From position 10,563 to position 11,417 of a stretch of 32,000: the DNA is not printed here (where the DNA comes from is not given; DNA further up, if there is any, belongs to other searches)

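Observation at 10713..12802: Candidate lysogen-expressed defence module in the rex position: TM-coiled-coil-DUF4041/T5orf172 protein plus PH-SHOCT protein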

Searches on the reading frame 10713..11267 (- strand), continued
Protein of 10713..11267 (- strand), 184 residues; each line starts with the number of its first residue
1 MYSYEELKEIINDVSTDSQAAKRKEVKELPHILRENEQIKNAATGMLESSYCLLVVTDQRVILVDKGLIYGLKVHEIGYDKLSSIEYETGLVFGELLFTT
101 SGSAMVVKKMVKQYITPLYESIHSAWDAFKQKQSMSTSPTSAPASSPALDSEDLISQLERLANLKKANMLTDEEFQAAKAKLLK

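Call 87: search_protein_families(library=pfam, proteins=[L118:3338-3919:+, L118:4499-5527:+, L125:3352-3936:+, L125:4510-5535:+, L156:3361-3939:+, L156:4529-5563:+, L141:3295-3936:+, L141:4522-5559:+, L122:3551-3985:+, L122:4558-5268:+], max_evalue=0.01)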
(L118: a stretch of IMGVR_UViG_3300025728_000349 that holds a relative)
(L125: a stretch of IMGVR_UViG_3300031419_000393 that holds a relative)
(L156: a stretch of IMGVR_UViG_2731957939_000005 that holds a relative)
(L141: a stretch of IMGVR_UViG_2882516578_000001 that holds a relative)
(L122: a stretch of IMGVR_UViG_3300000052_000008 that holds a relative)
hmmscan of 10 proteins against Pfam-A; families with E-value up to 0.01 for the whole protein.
L118:3338-3919:+ (194 aa): 2 families
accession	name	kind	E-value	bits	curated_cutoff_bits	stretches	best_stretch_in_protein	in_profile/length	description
PF16452.10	Phage_CI_C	-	1.2e-30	106.2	27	1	88-190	1-100/101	Bacteriophage CI repressor C-terminal domain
PF07022.19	Phage_CI_repr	-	1.7e-19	70.4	22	1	21-78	7-64/65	Bacteriophage CI repressor helix-turn-helix domain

L118:4499-5527:+ (343 aa): 2 families
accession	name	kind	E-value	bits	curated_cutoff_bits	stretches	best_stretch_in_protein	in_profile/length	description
PF24624.1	Int_N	-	8.3e-33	113.5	27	1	61-169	1-100/100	Phage integrase, N-terminal domain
PF00589.27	Phage_integrase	-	8.4e-24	84.7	27.1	2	265-324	113-170/172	Phage integrase family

L125:3352-3936:+ (195 aa): 2 families
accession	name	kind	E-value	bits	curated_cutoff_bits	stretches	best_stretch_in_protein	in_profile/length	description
PF16452.10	Phage_CI_C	-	1.2e-29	103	27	1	89-189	2-99/101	Bacteriophage CI repressor C-terminal domain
PF07022.19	Phage_CI_repr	-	3.2e-23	82.3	22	1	16-78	2-64/65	Bacteriophage CI repressor helix-turn-helix domain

L125:4510-5535:+ (342 aa): 2 families
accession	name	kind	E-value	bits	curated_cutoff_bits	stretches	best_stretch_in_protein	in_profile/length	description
PF24624.1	Int_N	-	7.6e-35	120.1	27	1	61-169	1-100/100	Phage integrase, N-terminal domain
PF00589.27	Phage_integrase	-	2.7e-23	83.1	27.1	2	263-327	109-171/172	Phage integrase family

L156:3361-3939:+ (193 aa): 2 families
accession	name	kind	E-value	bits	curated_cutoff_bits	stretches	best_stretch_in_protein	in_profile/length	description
PF16452.10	Phage_CI_C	-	1.4e-31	109.1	27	1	88-189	2-100/101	Bacteriophage CI repressor C-terminal domain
PF07022.19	Phage_CI_repr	-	1.7e-22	79.9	22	1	14-77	1-64/65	Bacteriophage CI repressor helix-turn-helix domain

L156:4529-5563:+ (345 aa): 2 families
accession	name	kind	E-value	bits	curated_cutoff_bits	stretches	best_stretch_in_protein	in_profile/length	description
PF24624.1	Int_N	-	2.1e-33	115.5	27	1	61-169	1-100/100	Phage integrase, N-terminal domain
PF00589.27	Phage_integrase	-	3.5e-22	79.4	27.1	2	265-325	113-171/172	Phage integrase family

L141:3295-3936:+ (214 aa): 2 families
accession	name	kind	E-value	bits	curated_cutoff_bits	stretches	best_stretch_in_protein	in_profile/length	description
PF16452.10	Phage_CI_C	-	1.7e-26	92.8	27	1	109-210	2-100/101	Bacteriophage CI repressor C-terminal domain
PF07022.19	Phage_CI_repr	-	2.5e-23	82.6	22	1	36-99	2-65/65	Bacteriophage CI repressor helix-turn-helix domain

L141:4522-5559:+ (346 aa): 2 families
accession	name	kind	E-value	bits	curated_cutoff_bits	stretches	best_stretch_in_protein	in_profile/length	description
PF24624.1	Int_N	-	1.1e-30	106.7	27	1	62-169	2-100/100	Phage integrase, N-terminal domain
PF00589.27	Phage_integrase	-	2.2e-24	86.6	27.1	1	177-324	2-170/172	Phage integrase family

L122:3551-3985:+ (145 aa): 1 family
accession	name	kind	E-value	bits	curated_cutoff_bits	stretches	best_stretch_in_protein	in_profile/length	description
PF18884.5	TSP3_bac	-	0.0036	17.5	25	1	4-16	4-16/22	Bacterial TSP3 repeat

L122:4558-5268:+ (237 aa): 0 families

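Call 88: search_dna_similar(query=L156:4001-4516:+, collection=phages, mode=protein, max_rows=30, max_evalue=0.00001)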
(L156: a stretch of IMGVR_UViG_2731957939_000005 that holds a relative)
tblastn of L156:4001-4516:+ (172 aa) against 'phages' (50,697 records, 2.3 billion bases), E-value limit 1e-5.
Records with a match: 46; places in all: 46; records where one place covers at least 80% of the query: 43.
Best place of each record, by identity: 95-99% 1; <60% 45.
By first word of the organism name: Staphylococcus 28; Lactococcus 6; Streptococcus 4; Bacteriophage 2; Salinivibrio 2; Salmonella 1; Blautia 1; Lactobacillus 1; Moraxella 1.
By host as written in the record: Staphylococcus aureus 16; - 8; Staphylococcus aureus subsp. aureus RN4220 4; Staphylococcus aureus RN4220 2; Staphylococcus aureus CCM7722 2; Salinivibrio sp. 2; Salmonella enterica subsp. enterica serovar Kentucky 1; Blautia coccoides 1; and 10 more.
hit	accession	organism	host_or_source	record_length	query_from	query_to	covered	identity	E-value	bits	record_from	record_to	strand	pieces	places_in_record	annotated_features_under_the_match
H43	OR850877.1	Salmonella phage S.Kent 1-2-1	Salmonella enterica subsp. enterica ...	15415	1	172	100%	97.7%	4e-107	340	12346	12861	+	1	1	record has no annotation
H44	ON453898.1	Blautia phage Montmirail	Blautia coccoides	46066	2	172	99%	39.3%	5e-33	129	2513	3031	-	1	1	hypothetical protein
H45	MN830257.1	Lactobacillus phage JNU_P11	Lactobacillus gasseri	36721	5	172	98%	35.5%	4e-19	89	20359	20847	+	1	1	hypothetical protein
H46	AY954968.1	Staphylococcus phage X2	-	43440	3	172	99%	34.1%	4e-23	100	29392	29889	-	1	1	ORF015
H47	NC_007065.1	Staphylococcus phage X2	Staphylococcus aureus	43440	3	172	99%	34.1%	4e-23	100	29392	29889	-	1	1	PH domain-containing protein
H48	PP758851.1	Streptococcus phage phiGBSVK-D_GBSInt2.1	Streptococcus agalactiae JN_AR_GBS350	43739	14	172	92%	36.3%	1e-24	104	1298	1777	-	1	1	hypothetical protein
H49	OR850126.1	Staphylococcus phage SA 1298 Kay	Staphylococcus aureus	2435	3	172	99%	33.5%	1e-20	93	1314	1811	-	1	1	record has no annotation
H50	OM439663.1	Staphylococcus phage vB_SauS_287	Staphylococcus aureus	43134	3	172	99%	33.5%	1e-20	93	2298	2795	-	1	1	PH domain-containing protein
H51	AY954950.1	Staphylococcus phage 187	-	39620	3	172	99%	33.5%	1e-20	93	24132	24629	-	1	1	ORF018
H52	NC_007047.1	Staphylococcus phage 187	-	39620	3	172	99%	33.5%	1e-20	93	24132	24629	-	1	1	ORF018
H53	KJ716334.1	Staphylococcus phage SA97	Staphylococcus aureus RN4220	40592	3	172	99%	33.5%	1e-20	93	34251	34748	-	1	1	hypothetical protein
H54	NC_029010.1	Staphylococcus phage SA97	Staphylococcus aureus RN4220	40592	3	172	99%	33.5%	1e-20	93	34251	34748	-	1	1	PH domain-containing protein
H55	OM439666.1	Staphylococcus phage vB_SauS_321c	Staphylococcus aureus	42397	3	172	99%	33.5%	1e-20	93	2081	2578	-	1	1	PH domain-containing protein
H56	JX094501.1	Staphylococcus phage SA13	Staphylococcus aureus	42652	3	172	99%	33.5%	1e-20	93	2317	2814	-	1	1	hypothetical protein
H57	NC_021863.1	Staphylococcus phage SA13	Staphylococcus aureus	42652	3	172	99%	33.5%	1e-20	93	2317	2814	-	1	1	PH domain-containing protein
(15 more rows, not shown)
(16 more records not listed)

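Call 89: search_dna_similar(query=window:10713-11267:-, collection=phages, mode=protein, max_rows=30, max_evalue=0.00001)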
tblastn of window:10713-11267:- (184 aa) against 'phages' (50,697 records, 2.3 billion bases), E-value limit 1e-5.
Records with a match: 44; places in all: 44; records where one place covers at least 80% of the query: 8.
Best place of each record, by identity: <60% 44.
By first word of the organism name: Staphylococcus 28; Lactococcus 6; Streptococcus 4; Bacteriophage 2; Moraxella 1; Salmonella 1; Blautia 1; Lactobacillus 1.
By host as written in the record: Staphylococcus aureus 16; - 8; Staphylococcus aureus subsp. aureus RN4220 4; Staphylococcus aureus RN4220 2; Staphylococcus aureus CCM7722 2; Moraxella catarrhalis 1; Salmonella enterica subsp. enterica serovar Kentucky 1; Blautia coccoides 1; and 9 more.
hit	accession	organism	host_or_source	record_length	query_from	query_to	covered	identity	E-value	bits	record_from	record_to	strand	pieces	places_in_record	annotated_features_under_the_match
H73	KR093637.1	Moraxella phage Mcat13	Moraxella catarrhalis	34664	1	183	99%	33.9%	4e-21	95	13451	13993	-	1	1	hypothetical protein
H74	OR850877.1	Salmonella phage S.Kent 1-2-1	Salmonella enterica subsp. enterica ...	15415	6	183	97%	33.5%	5e-23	100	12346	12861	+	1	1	record has no annotation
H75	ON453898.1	Blautia phage Montmirail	Blautia coccoides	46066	7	184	97%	30.4%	4e-18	87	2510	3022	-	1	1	hypothetical protein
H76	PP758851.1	Streptococcus phage phiGBSVK-D_GBSInt2.1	Streptococcus agalactiae JN_AR_GBS350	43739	21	183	89%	29.9%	3e-18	87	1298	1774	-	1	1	hypothetical protein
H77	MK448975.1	Streptococcus phage Javan526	Streptococcus pyogenes MGAS9429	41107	23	183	88%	30.3%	1e-17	85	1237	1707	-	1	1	hypothetical protein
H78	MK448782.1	Streptococcus phage Javan501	Streptococcus pyogenes MGAS10750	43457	23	183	88%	30.3%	1e-17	85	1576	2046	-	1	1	hypothetical protein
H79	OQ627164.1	Streptococcus phage phiKSM96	Streptococcus mutans KSM96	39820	24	184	88%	29.2%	2e-14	76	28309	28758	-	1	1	PH domain-containing protein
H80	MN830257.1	Lactobacillus phage JNU_P11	Lactobacillus gasseri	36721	23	183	88%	26.1%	6e-11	66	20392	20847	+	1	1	hypothetical protein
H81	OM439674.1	Staphylococcus phage vB_SauS_Mh15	Staphylococcus aureus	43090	11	126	63%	34.5%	5e-18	86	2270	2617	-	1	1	PH domain-containing protein | PemK/MazF family toxin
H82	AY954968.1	Staphylococcus phage X2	-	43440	11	123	61%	35.4%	3e-20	92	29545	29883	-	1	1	ORF015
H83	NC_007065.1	Staphylococcus phage X2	Staphylococcus aureus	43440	11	123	61%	35.4%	3e-20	92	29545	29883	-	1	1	PH domain-containing protein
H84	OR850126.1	Staphylococcus phage SA 1298 Kay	Staphylococcus aureus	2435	11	123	61%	35.4%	6e-18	86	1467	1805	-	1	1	record has no annotation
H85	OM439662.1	Staphylococcus phage vB_SauS_277g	Staphylococcus aureus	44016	11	123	61%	35.4%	7e-18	86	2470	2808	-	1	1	PH domain-containing protein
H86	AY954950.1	Staphylococcus phage 187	-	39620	11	123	61%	35.4%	7e-18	86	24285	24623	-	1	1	ORF018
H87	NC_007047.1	Staphylococcus phage 187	-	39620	11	123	61%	35.4%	7e-18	86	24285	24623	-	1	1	ORF018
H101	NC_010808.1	Staphylococcus phage phiMR25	Staphylococcus aureus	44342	11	123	61%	35.4%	7e-18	86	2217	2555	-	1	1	orf3: hypothetical protein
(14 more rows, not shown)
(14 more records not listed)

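Call 90: search_dna_similar(query=window:10713-11267:-, collection=phages, mode=protein, max_rows=60, max_evalue=0.00001, rows=spread)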
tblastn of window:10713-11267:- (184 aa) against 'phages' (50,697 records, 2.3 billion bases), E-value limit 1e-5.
Records with a match: 44; places in all: 44; records where one place covers at least 80% of the query: 8.
Best place of each record, by identity: <60% 44.
By first word of the organism name: Staphylococcus 28; Lactococcus 6; Streptococcus 4; Bacteriophage 2; Moraxella 1; Salmonella 1; Blautia 1; Lactobacillus 1.
By host as written in the record: Staphylococcus aureus 16; - 8; Staphylococcus aureus subsp. aureus RN4220 4; Staphylococcus aureus RN4220 2; Staphylococcus aureus CCM7722 2; Moraxella catarrhalis 1; Salmonella enterica subsp. enterica serovar Kentucky 1; Blautia coccoides 1; and 9 more.
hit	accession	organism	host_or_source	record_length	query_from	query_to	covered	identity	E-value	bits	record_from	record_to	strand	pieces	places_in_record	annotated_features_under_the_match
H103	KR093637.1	Moraxella phage Mcat13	Moraxella catarrhalis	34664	1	183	99%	33.9%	4e-21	95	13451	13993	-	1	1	hypothetical protein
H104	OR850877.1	Salmonella phage S.Kent 1-2-1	Salmonella enterica subsp. enterica ...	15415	6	183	97%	33.5%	5e-23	100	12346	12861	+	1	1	record has no annotation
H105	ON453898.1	Blautia phage Montmirail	Blautia coccoides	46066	7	184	97%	30.4%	4e-18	87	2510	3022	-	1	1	hypothetical protein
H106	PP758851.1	Streptococcus phage phiGBSVK-D_GBSInt2.1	Streptococcus agalactiae JN_AR_GBS350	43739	21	183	89%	29.9%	3e-18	87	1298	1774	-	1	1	hypothetical protein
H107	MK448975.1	Streptococcus phage Javan526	Streptococcus pyogenes MGAS9429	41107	23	183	88%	30.3%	1e-17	85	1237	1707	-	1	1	hypothetical protein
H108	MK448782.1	Streptococcus phage Javan501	Streptococcus pyogenes MGAS10750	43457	23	183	88%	30.3%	1e-17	85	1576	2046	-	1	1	hypothetical protein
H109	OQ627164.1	Streptococcus phage phiKSM96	Streptococcus mutans KSM96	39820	24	184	88%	29.2%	2e-14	76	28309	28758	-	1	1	PH domain-containing protein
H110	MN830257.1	Lactobacillus phage JNU_P11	Lactobacillus gasseri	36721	23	183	88%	26.1%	6e-11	66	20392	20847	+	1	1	hypothetical protein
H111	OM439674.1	Staphylococcus phage vB_SauS_Mh15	Staphylococcus aureus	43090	11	126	63%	34.5%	5e-18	86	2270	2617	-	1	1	PH domain-containing protein | PemK/MazF family toxin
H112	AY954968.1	Staphylococcus phage X2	-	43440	11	123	61%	35.4%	3e-20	92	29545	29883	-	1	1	ORF015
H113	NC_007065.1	Staphylococcus phage X2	Staphylococcus aureus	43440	11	123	61%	35.4%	3e-20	92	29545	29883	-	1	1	PH domain-containing protein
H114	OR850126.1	Staphylococcus phage SA 1298 Kay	Staphylococcus aureus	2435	11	123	61%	35.4%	6e-18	86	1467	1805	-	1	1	record has no annotation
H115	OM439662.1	Staphylococcus phage vB_SauS_277g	Staphylococcus aureus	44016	11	123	61%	35.4%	7e-18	86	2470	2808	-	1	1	PH domain-containing protein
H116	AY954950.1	Staphylococcus phage 187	-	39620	11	123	61%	35.4%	7e-18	86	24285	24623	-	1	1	ORF018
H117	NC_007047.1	Staphylococcus phage 187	-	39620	11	123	61%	35.4%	7e-18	86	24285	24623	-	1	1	ORF018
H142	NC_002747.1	Lactococcus phage TP901-1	Lactococcus lactis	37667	23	125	56%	33.0%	4e-12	69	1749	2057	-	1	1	PH domain-containing protein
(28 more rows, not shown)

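Call 91: get_annotated_region(hit=H101, flank=3000)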
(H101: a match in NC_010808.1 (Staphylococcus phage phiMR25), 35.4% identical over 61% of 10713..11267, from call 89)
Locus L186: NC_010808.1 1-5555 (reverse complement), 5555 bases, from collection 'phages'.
description: Staphylococcus phage phiMR25 DNA, complete genome.
organism: Staphylococcus phage phiMR25 (NCBI taxid 2993859)
taxonomy: Viruses; Duplodnaviria; Heunggongvirae; Uroviricota; Caudoviricetes; Azeredovirinae; Dubowvirus; Dubowvirus MR25
host: Staphylococcus aureus; source: -; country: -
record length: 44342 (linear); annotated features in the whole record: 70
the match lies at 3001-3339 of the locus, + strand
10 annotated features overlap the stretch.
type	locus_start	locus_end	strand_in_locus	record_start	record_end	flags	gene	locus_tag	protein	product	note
CDS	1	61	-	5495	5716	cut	orf10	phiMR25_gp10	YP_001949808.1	hypothetical protein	-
CDS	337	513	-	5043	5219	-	orf9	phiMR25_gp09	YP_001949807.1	hypothetical protein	-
CDS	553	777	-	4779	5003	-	orf8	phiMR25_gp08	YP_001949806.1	hypothetical protein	-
CDS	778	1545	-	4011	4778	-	orf7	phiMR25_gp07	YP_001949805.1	anti-repressor Ant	-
CDS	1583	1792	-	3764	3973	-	orf6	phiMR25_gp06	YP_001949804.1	transcriptional repressor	-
CDS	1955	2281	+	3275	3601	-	orf5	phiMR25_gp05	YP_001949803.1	transcriptional regulator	-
CDS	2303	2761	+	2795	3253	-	orf4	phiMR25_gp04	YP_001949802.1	metallo-protease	-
CDS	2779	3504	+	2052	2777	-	orf3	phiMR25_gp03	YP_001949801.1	hypothetical protein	-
CDS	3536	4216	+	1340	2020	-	orf2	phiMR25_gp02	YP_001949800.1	antitoxin mazE-like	-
CDS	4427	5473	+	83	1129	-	orf1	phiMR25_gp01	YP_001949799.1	integrase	-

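Call 92: get_annotated_region(hit=H75, flank=3000)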
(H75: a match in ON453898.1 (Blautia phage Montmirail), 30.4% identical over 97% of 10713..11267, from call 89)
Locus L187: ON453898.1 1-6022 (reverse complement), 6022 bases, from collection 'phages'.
description: Blautia phage Montmirail, complete genome.
organism: Blautia phage Montmirail (NCBI taxid 2951970)
taxonomy: Viruses
host: Blautia coccoides; source: feces; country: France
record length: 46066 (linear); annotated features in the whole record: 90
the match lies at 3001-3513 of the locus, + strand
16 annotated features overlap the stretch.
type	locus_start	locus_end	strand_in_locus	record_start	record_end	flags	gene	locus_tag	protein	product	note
CDS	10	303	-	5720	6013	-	-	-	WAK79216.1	pentapeptide repeat family protein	rasttk_feature_creation_tool=/opt/patric-common/ runtime/bin/phanotate version 1.5.0; ...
CDS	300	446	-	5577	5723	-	-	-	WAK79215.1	hypothetical protein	rasttk_feature_creation_tool=/opt/patric-common/ runtime/bin/phanotate version 1.5.0; ...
CDS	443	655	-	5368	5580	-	-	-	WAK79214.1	excisionase and transcriptional regulator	rasttk_feature_creation_tool=/opt/patric-common/ runtime/bin/phanotate version 1.5.0; HHpred against PHROGS v3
CDS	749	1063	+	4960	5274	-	-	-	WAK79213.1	hypothetical protein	rasttk_feature_creation_tool=/opt/patric-common/ runtime/bin/phanotate version 1.5.0; ...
CDS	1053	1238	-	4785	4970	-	-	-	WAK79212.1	hypothetical protein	rasttk_feature_creation_tool=/opt/patric-common/ runtime/bin/phanotate version 1.5.0; ...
CDS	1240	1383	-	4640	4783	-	-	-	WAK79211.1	hypothetical protein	rasttk_feature_creation_tool=/opt/patric-common/ runtime/bin/phanotate version 1.5.0; ...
CDS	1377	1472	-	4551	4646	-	-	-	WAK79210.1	hypothetical protein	rasttk_feature_creation_tool=/opt/patric-common/ runtime/bin/phanotate version 1.5.0; ...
CDS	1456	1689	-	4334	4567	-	-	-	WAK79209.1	hypothetical protein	rasttk_feature_creation_tool=/opt/patric-common/ runtime/bin/phanotate version 1.5.0; ...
CDS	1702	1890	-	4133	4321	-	-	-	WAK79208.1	hypothetical protein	rasttk_feature_creation_tool=/opt/patric-common/ runtime/bin/phanotate version 1.5.0; ...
CDS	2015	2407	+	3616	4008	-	-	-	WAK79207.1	transcriptional regulator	rasttk_feature_creation_tool=/opt/patric-common/ runtime/bin/phanotate version 1.5.0; HHpred against PHROGS v3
CDS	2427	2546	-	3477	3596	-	-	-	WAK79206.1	hypothetical protein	rasttk_feature_creation_tool=/opt/patric-common/ runtime/bin/phanotate version 1.5.0; ...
CDS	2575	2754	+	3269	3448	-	-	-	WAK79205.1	hypothetical protein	rasttk_feature_creation_tool=/opt/patric-common/ runtime/bin/phanotate version 1.5.0; ...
CDS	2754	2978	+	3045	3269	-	-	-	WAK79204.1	hypothetical protein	rasttk_feature_creation_tool=/opt/patric-common/ runtime/bin/phanotate version 1.5.0; ...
CDS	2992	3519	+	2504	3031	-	-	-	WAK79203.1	hypothetical protein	rasttk_feature_creation_tool=/opt/patric-common/ runtime/bin/phanotate version 1.5.0; ...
CDS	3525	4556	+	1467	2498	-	-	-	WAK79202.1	hypothetical protein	rasttk_feature_creation_tool=/opt/patric-common/ runtime/bin/phanotate version 1.5.0; ...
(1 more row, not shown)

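Call 95: get_annotated_region(hit=H142, flank=2500)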
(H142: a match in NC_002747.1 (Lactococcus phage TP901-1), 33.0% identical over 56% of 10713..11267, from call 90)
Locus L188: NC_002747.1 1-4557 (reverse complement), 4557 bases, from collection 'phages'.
description: Lactococcus phage TP901-1, complete genome.
organism: Lactococcus phage TP901-1 (NCBI taxid 35345)
taxonomy: Viruses; Duplodnaviria; Heunggongvirae; Uroviricota; Caudoviricetes
host: Lactococcus lactis; source: -; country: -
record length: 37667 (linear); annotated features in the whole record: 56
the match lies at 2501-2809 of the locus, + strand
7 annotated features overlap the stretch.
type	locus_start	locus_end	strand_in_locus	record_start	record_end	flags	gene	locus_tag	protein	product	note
CDS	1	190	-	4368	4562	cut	xis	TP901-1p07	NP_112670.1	excisionase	excisionase, experimental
CDS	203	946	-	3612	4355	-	-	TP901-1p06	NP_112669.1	anti-repressor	similar to ORF238 in Lactococcus lactis bacteriophage phi-31.1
CDS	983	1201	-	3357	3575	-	mor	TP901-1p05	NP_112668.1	DUF739 family protein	modulator of repressor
CDS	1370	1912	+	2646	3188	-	cI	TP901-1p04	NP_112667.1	transcriptional regulator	repressor, experimental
CDS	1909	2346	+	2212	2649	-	-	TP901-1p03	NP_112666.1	metallo-protease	similar to ORF3 in Streptococcus thermophilus bacteriophage phi-O1205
CDS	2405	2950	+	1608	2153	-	-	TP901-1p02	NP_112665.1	PH domain-containing protein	-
CDS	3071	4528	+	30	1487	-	int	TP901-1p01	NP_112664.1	integrase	integrase, experimental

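Call 96: search_protein_families(library=pfam, proteins=[L188:2405-2950:+, L188:1909-2346:+, L186:2779-3504:+, L187:2992-3519:+, L156:3950-4519:+], max_evalue=0.01)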
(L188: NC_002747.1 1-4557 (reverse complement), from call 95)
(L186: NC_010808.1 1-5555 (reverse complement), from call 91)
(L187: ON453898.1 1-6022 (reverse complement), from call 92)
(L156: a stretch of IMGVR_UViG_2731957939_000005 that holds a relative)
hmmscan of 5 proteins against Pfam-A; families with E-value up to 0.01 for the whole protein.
L188:2405-2950:+ (181 aa): 3 families
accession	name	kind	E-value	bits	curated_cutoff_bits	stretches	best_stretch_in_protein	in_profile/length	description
PF14470.12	bPH_3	-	6e-22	78.4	23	1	43-133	1-94/95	Bacterial PH domain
PF09851.14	SHOCT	-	1.4e-07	31.5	27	1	153-180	1-28/28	Short C-terminal domain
PF05120.17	GvpG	-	0.00017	22.1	30.6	1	149-180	31-62/67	Gas vesicle protein G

L188:1909-2346:+ (145 aa): 1 family
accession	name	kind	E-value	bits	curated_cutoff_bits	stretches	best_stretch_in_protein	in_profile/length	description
PF06114.19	Peptidase_M78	-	1.1e-05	25.7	22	1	38-90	27-82/123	IrrE N-terminal-like domain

L186:2779-3504:+ (241 aa): 3 families
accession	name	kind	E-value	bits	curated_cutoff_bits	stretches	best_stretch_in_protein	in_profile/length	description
PF14470.12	bPH_3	-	1.9e-25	89.6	23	1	97-188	1-95/95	Bacterial PH domain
PF09851.14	SHOCT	-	9.1e-09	35.2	27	1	211-238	1-28/28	Short C-terminal domain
PF05120.17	GvpG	-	0.0011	19.5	30.6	1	209-239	33-63/67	Gas vesicle protein G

L187:2992-3519:+ (175 aa): 2 families
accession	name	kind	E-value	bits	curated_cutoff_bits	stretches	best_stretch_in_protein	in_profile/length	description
PF14470.12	bPH_3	-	4.7e-21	75.5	23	1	33-123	1-94/95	Bacterial PH domain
PF09851.14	SHOCT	-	1.5e-06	28.2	27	1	146-173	1-28/28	Short C-terminal domain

L156:3950-4519:+ (190 aa): 2 families
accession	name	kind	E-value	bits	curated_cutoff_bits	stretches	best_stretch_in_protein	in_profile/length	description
PF14470.12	bPH_3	-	4.3e-19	69.2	23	1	44-135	1-95/95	Bacterial PH domain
PF09851.14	SHOCT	-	1.9e-08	34.2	27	1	163-189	2-28/28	Short C-terminal domain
